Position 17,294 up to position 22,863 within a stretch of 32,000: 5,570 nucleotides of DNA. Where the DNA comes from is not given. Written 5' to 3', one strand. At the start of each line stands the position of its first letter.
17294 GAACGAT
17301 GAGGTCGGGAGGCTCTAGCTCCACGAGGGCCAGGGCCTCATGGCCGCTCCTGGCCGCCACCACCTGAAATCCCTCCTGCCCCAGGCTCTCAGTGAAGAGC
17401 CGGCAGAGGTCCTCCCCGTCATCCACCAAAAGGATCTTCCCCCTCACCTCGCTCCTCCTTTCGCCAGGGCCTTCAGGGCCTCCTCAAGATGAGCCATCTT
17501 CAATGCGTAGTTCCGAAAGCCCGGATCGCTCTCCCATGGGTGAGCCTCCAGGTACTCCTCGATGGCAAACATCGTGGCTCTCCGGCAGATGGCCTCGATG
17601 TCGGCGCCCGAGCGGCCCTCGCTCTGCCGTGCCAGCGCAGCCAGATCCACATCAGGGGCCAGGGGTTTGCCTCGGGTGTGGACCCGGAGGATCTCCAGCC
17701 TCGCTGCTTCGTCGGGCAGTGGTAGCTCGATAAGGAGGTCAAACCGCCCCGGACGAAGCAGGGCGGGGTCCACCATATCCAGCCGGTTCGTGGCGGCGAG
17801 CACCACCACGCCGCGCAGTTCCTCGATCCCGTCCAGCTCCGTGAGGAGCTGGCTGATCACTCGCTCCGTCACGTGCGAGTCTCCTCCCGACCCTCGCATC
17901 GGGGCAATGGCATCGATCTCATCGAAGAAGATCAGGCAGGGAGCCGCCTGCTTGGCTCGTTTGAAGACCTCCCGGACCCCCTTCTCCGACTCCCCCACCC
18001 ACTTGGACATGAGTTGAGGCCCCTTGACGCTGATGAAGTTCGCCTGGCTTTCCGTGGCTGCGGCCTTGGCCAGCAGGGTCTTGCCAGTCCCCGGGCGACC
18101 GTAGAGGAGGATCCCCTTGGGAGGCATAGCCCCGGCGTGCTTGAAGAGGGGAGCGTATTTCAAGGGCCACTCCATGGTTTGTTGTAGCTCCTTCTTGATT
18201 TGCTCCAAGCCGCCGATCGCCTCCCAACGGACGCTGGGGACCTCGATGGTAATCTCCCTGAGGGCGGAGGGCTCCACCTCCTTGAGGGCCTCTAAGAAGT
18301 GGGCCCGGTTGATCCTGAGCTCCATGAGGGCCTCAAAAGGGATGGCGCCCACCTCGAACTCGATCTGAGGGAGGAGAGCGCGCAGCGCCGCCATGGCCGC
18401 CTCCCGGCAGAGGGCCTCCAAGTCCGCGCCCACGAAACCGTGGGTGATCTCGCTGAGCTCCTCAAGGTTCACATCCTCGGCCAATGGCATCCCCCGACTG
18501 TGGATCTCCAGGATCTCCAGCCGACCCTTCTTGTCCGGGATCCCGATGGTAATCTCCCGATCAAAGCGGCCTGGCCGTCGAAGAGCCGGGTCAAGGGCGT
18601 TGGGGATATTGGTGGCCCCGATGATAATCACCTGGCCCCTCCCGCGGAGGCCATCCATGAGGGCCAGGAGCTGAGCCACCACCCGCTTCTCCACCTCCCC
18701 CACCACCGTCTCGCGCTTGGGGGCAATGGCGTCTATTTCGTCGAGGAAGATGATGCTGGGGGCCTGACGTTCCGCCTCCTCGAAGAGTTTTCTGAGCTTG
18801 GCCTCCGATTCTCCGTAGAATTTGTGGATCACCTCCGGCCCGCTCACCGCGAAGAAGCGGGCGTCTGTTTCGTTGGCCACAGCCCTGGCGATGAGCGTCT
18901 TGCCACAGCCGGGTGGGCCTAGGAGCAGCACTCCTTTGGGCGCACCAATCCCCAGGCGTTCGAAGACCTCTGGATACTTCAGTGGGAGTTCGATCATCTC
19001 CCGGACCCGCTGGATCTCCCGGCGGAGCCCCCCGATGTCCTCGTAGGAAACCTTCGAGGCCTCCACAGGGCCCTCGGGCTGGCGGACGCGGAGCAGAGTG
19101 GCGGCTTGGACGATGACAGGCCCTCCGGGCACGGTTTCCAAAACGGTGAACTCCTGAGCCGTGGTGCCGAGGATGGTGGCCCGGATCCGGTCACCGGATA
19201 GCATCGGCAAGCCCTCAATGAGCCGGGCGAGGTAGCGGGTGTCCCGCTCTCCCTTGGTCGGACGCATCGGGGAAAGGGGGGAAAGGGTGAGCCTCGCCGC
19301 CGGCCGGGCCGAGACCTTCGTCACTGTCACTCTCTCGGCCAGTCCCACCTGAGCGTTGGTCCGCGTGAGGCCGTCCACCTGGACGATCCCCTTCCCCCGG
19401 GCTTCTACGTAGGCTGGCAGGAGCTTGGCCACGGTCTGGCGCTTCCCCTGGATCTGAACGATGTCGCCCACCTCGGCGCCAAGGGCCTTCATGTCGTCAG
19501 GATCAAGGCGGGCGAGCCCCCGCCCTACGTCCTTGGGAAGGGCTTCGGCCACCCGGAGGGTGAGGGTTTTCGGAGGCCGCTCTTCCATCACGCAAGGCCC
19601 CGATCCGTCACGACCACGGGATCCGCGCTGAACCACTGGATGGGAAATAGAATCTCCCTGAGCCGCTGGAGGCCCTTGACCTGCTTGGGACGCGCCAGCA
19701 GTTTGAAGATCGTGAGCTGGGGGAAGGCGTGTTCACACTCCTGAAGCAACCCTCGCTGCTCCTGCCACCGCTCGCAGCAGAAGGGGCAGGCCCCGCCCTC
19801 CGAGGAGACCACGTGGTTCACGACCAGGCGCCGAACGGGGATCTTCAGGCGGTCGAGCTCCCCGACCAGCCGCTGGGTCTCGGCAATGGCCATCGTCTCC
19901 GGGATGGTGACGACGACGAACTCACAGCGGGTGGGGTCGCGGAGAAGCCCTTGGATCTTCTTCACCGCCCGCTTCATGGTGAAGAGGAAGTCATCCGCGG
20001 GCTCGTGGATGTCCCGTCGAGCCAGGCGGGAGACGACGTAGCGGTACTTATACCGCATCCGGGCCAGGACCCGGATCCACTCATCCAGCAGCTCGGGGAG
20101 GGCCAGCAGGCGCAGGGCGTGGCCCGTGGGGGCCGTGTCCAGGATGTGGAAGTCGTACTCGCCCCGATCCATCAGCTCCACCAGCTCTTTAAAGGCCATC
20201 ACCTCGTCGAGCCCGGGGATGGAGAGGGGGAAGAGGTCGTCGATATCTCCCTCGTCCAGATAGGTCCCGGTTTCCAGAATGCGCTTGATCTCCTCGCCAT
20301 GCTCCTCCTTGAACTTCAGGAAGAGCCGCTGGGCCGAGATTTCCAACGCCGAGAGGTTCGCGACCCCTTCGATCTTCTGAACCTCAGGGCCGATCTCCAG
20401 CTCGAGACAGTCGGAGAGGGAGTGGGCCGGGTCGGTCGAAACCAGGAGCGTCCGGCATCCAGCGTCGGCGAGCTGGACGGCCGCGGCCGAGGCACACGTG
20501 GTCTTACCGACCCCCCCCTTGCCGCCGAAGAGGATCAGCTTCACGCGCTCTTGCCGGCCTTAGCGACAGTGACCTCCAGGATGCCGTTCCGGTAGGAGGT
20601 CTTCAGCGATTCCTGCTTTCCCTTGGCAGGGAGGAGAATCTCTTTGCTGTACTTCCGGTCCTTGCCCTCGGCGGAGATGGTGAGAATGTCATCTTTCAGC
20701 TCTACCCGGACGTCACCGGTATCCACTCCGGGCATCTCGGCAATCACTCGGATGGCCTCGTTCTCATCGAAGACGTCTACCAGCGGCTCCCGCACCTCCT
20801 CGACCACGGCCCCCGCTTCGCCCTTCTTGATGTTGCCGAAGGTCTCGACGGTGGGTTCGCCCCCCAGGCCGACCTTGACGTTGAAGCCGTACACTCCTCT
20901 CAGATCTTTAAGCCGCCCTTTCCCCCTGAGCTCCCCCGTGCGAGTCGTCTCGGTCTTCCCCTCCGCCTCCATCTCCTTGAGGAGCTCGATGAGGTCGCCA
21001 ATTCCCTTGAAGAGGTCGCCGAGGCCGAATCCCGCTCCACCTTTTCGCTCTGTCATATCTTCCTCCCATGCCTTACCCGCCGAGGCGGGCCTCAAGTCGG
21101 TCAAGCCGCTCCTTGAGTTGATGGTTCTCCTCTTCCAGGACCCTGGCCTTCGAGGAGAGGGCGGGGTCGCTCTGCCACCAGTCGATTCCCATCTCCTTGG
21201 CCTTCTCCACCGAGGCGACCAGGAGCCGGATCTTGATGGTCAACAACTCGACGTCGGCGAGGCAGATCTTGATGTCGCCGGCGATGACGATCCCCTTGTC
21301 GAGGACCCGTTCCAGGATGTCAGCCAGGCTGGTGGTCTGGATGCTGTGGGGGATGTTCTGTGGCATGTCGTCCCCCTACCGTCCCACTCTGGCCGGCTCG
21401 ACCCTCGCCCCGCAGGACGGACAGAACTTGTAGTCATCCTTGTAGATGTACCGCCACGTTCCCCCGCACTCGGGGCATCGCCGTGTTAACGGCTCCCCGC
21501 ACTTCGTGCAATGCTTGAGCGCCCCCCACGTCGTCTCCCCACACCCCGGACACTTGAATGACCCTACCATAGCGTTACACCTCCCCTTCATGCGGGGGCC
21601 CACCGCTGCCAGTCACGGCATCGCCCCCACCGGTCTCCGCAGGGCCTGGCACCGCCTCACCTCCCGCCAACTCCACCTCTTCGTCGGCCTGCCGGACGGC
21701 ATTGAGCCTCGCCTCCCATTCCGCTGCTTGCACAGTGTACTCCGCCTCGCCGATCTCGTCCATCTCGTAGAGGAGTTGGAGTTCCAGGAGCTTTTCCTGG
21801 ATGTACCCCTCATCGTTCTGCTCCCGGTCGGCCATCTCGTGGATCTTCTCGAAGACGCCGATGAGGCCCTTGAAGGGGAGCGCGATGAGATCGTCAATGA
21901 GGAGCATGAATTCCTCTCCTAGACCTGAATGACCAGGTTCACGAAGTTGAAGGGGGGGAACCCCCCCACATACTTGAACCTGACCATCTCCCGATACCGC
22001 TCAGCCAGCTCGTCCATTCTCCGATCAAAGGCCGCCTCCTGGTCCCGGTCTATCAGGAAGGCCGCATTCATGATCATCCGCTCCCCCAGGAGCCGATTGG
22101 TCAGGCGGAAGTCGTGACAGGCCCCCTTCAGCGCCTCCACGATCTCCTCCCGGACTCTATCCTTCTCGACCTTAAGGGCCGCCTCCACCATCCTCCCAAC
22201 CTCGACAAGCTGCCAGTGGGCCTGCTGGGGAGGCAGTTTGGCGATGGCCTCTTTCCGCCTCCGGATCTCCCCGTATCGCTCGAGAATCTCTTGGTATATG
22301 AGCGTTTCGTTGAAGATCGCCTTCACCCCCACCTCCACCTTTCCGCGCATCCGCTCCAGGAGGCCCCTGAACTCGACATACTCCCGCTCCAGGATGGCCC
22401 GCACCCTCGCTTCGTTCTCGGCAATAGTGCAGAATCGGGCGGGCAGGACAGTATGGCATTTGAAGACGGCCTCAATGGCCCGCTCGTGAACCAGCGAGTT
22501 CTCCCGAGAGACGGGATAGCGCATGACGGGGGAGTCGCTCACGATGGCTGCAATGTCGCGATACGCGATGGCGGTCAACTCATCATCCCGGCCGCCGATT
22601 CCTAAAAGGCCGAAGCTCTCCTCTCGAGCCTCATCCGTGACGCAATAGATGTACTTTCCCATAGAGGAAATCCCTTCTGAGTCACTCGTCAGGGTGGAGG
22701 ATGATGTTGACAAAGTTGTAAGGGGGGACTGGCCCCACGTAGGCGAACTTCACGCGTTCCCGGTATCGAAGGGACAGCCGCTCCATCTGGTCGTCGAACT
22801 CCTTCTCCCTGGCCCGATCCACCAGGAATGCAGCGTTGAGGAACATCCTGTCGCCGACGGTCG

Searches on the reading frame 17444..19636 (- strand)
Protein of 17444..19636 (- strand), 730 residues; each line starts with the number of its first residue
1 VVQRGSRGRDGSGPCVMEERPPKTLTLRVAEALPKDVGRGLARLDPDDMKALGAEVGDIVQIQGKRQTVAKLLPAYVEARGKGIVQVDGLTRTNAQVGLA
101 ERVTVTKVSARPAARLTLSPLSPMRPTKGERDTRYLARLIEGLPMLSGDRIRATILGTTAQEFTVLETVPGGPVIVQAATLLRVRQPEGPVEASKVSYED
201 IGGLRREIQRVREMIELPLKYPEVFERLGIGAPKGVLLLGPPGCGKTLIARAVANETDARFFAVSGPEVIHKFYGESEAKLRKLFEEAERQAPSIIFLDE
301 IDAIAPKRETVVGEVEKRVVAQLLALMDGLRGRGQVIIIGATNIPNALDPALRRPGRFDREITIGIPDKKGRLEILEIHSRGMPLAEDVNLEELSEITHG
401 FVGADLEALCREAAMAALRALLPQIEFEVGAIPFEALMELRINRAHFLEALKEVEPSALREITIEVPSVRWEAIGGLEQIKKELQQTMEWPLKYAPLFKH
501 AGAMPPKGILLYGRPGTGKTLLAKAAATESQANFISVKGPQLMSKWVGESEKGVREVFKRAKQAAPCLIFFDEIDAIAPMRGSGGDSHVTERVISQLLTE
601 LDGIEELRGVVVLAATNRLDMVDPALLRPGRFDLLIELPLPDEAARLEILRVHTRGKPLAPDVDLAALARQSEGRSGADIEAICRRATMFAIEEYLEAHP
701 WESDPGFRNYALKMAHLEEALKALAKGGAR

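Call 49: search_protein_families(library=pfam, proteins=[window:17444-19636:-], max_evalue=0.00001)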
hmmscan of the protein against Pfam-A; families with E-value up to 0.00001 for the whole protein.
window:17444-19636:- (730 aa): 14 families
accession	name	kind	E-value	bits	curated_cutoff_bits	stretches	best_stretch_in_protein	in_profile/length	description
PF00004.35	AAA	-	3.4e-92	306.2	21.2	2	236-365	1-130/131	ATPase family associated with various cellular activities (AAA)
PF17862.7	AAA_lid_3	-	5.4e-31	106.2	27.2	2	388-428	1-41/45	AAA+ lid domain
PF02359.24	CDC48_N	-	8.6e-26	90.4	35.1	1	26-109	1-84/85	Cell division protein 48 (CDC48), N-terminal domain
PF13191.12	AAA_16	-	8.8e-13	49.5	32.6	1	224-337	15-135/167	AAA ATPase domain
PF05496.18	RuvB_N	-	1.3e-12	48.2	27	1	235-311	35-103/159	Holliday junction DNA helicase RuvB P-loop domain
PF07724.20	AAA_2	-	2.9e-12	47.4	27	0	236-329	6-101/166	AAA domain (Cdc48 subfamily)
PF07728.20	AAA_5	-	7.2e-11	42.7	22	0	235-306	1-80/139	AAA domain (dynein-related subfamily)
PF13401.12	AAA_22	-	2.2e-10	41.4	27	0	236-292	8-62/130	AAA domain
PF13173.12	AAA_14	-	2.9e-09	37.4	27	0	235-317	4-75/129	AAA domain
PF02933.23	CDC48_2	-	2.8e-08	33.7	22.4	1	133-192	7-63/64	Cell division protein 48 (CDC48), domain 2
PF06068.19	TIP49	-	1.6e-07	31.3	23.8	0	233-278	50-97/347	TIP49 P-loop domain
PF13671.12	AAA_33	-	4.3e-07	30.8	27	0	236-343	2-79/143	AAA domain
PF20720.3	nSTAND3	-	1.3e-06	28.7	27.2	0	236-299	20-72/155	Novel STAND NTPase 3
PF06414.18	Zeta_toxin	-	2.9e-06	27.3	22.3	0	506-537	16-49/199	Zeta toxin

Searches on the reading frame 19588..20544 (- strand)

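Call 49: search_protein_families(library=pfam, proteins=[window:19588-20544:-], max_evalue=0.00001)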
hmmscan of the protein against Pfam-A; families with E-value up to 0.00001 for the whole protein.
window:19588-20544:- (318 aa): 4 families
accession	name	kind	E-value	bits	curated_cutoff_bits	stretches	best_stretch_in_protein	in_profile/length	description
PF02374.21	ArsA_ATPase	-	2e-75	254.3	24.3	1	1-298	1-299/305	Anion-transporting ATPase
PF13614.12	AAA_31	-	1.3e-09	38.7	27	1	8-148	9-136/177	AAA domain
PF01656.29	CbiA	-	7.6e-09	36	25.4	1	4-213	2-54/125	CobQ/CobB/MinD/ParA nucleotide binding domain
PF10609.15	ParA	-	5.9e-08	32.9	27.1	0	3-38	6-41/246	NUBPL iron-transfer P-loop NTPase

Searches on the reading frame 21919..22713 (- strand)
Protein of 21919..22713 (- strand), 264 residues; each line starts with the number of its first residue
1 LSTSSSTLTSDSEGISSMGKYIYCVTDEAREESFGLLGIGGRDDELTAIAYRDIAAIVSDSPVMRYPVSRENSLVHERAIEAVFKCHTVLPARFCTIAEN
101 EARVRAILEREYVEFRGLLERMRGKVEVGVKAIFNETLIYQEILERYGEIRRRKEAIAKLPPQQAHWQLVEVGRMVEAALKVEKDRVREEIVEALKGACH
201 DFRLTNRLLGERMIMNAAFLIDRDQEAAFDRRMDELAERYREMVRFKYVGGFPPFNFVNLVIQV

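Call 49: search_protein_families(library=pfam, proteins=[window:21919-22713:-], max_evalue=0.00001)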
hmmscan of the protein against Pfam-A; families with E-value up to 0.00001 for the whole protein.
window:21919-22713:- (264 aa): 1 family
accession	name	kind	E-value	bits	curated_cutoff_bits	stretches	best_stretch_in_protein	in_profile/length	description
PF06386.16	GvpL_GvpF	-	1.8e-61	208.7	23.6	1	19-259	1-245/245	Gas vesicle synthesis protein GvpL/GvpF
